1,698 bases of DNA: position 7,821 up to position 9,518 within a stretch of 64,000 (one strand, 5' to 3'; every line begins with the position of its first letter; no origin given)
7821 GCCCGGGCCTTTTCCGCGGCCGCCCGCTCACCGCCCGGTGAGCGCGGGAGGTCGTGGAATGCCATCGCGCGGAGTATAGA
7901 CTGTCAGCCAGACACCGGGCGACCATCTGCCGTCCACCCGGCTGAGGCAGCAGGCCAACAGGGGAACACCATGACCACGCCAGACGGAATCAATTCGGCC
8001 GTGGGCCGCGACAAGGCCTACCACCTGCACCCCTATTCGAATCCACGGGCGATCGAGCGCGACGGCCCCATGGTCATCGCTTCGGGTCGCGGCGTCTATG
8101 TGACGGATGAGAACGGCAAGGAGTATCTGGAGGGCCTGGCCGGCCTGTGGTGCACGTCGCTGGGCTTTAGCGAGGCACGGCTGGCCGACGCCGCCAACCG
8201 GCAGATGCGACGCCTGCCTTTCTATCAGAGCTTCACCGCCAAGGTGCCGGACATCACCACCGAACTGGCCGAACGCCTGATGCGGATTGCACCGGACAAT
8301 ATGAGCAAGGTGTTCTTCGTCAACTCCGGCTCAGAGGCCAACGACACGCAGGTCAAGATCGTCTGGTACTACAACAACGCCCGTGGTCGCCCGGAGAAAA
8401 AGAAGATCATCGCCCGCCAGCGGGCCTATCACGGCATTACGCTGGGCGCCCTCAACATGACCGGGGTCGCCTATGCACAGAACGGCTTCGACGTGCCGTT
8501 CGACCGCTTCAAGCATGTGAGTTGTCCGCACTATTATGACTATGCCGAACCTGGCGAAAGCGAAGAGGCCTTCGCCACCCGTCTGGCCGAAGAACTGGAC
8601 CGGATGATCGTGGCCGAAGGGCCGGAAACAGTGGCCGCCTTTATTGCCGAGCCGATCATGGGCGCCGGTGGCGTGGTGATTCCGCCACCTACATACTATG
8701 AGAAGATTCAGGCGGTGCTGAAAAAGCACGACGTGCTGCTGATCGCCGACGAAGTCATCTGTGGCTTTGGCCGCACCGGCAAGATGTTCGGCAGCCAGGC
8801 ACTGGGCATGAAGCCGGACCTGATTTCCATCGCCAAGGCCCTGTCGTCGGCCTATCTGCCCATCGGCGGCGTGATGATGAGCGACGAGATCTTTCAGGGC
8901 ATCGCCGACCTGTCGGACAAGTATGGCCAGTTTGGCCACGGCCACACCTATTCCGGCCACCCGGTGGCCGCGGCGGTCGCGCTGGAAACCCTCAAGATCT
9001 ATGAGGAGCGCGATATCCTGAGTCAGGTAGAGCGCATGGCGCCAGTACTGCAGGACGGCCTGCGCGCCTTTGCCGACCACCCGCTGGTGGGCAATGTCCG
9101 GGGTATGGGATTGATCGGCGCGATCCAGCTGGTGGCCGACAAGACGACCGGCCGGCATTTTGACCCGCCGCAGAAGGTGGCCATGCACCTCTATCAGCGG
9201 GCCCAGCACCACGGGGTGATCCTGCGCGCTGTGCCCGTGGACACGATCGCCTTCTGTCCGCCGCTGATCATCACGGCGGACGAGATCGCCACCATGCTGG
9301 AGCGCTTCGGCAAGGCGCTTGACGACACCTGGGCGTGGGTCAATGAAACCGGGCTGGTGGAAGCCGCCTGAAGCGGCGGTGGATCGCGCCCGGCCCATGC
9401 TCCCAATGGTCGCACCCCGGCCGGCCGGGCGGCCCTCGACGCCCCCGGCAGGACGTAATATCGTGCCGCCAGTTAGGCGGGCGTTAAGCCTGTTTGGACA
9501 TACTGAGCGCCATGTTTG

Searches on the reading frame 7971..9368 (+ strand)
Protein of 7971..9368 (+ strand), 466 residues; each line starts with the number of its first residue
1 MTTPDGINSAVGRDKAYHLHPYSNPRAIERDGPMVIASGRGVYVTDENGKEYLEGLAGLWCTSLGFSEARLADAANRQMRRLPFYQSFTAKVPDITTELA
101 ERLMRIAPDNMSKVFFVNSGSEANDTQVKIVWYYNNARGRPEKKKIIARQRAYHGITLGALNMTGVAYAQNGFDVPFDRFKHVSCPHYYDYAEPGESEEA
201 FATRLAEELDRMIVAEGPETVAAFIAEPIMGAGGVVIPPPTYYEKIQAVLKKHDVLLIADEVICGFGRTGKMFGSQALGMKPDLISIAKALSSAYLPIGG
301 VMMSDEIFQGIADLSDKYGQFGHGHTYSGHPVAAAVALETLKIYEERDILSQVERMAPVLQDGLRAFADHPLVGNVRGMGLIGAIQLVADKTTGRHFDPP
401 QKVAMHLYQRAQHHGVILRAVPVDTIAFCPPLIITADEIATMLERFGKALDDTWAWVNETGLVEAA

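Call 22: find_encoding_contigs(protein=window:7971-9368:+, flank=10000, max_places=1)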
Protein window:7971-9368:+ (466 aa): 8 contigs read that carry it; 1 place shown.
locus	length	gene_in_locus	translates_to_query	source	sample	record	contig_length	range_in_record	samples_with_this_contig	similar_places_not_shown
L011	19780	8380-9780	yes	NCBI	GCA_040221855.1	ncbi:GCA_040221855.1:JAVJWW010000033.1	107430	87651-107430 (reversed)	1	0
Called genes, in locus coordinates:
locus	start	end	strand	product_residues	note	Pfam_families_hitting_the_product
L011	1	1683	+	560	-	PF02653:BPD_transp_2, PF00005:ABC_tran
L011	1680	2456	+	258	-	PF13555:AAA_29 (weak), PF00005:ABC_tran, PF13304:AAA_21 (faint)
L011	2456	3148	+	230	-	PF00156:Pribosyltran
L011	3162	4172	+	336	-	PF16884:ADH_N_2, PF00107:ADH_zinc_N, PF13602:ADH_zinc_N_2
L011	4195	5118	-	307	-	PF00294:PfkB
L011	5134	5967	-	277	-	PF00582:Usp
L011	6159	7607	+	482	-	PF00483:NTP_transferase, PF22640:ManC_GMP_beta-helix, PF01050:MannoseP_isomer, PF07883:Cupin_2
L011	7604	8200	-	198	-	PF00300:His_Phos_1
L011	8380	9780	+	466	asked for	PF00202:Aminotran_3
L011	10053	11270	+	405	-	PF00155:Aminotran_1_2, PF01053:Cys_Met_Meta_PP (weak)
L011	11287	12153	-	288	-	PF00582:Usp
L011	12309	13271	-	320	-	PF01545:Cation_efflux, PF16916:ZT_dimer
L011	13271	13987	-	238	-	PF01243:PNPOx_N, PF10590:PNP_phzG_C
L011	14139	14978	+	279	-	PF00106:adh_short, PF13561:adh_short_C2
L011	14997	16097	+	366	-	PF01264:Chorismate_synt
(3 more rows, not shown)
